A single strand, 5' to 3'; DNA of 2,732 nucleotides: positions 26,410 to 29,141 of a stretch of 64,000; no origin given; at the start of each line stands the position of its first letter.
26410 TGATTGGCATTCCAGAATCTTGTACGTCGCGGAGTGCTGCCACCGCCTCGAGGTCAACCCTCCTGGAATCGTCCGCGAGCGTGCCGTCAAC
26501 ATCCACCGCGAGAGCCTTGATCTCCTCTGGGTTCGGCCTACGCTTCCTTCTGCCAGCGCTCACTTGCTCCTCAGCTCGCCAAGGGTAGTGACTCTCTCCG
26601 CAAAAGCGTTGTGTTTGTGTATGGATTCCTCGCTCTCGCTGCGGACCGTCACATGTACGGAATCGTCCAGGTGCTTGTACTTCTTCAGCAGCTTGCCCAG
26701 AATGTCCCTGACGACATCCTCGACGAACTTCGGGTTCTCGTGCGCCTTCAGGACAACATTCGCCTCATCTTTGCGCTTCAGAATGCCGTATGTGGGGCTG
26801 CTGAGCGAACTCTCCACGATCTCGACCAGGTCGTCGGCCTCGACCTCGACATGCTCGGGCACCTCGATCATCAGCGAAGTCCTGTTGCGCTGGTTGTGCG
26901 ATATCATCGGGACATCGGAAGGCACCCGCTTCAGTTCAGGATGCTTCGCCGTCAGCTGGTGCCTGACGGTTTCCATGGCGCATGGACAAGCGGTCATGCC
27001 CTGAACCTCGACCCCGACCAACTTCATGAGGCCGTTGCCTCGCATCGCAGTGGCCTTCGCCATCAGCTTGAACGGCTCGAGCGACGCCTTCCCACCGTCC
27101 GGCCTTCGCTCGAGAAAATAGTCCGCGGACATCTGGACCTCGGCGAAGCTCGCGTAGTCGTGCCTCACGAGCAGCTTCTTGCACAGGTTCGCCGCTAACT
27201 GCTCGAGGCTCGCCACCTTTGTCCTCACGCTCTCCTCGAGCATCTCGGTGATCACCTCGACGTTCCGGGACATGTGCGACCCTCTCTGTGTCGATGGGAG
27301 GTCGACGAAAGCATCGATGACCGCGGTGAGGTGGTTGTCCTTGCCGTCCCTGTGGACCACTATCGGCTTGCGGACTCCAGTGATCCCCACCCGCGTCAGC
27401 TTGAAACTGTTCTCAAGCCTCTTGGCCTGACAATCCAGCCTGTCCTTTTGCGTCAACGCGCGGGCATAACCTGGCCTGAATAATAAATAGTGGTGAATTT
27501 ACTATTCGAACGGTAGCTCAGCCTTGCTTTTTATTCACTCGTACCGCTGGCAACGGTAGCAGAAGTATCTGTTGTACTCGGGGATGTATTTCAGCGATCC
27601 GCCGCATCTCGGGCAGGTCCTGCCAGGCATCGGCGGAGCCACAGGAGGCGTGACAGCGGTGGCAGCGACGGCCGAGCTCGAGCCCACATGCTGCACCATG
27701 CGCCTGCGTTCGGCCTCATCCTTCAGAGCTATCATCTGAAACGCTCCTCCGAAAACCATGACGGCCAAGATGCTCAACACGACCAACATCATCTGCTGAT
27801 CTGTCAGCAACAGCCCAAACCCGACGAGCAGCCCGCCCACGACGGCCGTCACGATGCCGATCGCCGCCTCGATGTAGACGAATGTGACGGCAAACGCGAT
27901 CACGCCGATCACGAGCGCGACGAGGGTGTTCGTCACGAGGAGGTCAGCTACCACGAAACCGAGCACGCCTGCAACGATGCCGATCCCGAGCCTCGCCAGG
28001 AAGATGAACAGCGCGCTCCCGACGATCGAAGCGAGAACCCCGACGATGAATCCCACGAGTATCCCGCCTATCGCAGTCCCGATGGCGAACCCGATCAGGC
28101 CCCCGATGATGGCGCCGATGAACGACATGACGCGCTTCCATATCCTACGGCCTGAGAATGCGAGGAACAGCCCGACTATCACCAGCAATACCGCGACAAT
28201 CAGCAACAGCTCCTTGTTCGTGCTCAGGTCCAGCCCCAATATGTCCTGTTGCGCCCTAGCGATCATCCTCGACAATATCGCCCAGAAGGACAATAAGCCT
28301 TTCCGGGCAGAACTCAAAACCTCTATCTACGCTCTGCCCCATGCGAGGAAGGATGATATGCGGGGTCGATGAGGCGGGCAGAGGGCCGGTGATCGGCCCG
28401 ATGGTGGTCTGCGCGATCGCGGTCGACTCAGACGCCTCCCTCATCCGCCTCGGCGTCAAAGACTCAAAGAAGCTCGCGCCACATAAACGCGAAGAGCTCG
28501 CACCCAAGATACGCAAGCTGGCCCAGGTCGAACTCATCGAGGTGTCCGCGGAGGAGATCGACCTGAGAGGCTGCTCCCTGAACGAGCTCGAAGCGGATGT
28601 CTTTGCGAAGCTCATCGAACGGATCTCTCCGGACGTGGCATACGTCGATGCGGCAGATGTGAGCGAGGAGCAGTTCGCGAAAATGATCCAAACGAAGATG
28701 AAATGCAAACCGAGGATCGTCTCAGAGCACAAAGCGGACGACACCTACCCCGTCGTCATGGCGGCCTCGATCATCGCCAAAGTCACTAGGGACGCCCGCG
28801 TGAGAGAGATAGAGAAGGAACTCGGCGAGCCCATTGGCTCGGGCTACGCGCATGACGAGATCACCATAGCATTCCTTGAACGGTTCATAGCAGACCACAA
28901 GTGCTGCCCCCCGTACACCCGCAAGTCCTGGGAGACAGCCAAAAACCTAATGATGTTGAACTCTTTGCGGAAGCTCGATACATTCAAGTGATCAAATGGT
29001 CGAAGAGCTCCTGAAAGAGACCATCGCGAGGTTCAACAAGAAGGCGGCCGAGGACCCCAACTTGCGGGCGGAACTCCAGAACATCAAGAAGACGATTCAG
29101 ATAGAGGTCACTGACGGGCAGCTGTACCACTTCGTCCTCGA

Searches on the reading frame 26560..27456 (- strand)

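Call 58: search_protein_families(library=padloc, proteins=[window:26560-27456:-], max_evalue=0.00001)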
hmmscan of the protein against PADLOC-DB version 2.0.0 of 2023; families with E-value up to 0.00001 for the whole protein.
window:26560-27456:- (298 aa): 0 families

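Call 59: search_protein_families(library=pfam, proteins=[window:26560-27456:-], max_evalue=0.00001)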
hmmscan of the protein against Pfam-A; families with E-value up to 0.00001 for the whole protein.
window:26560-27456:- (298 aa): 1 family
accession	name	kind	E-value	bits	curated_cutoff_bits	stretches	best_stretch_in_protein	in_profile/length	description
PF02649.19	GCHY-1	-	8.9e-75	252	25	1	8-286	3-260/260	Type I GTP cyclohydrolase folE2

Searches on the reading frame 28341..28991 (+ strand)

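Call 58: search_protein_families(library=padloc, proteins=[window:28341-28991:+], max_evalue=0.00001)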
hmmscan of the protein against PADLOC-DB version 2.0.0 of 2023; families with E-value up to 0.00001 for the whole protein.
window:28341-28991:+ (216 aa): 0 families

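Call 59: search_protein_families(library=pfam, proteins=[window:28341-28991:+], max_evalue=0.00001)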
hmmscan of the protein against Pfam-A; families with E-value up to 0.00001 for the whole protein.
window:28341-28991:+ (216 aa): 1 family
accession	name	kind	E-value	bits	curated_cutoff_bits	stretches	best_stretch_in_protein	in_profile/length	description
PF01351.25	RNase_HII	-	5.6e-48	163.9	25.8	1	7-199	1-198/199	Ribonuclease HII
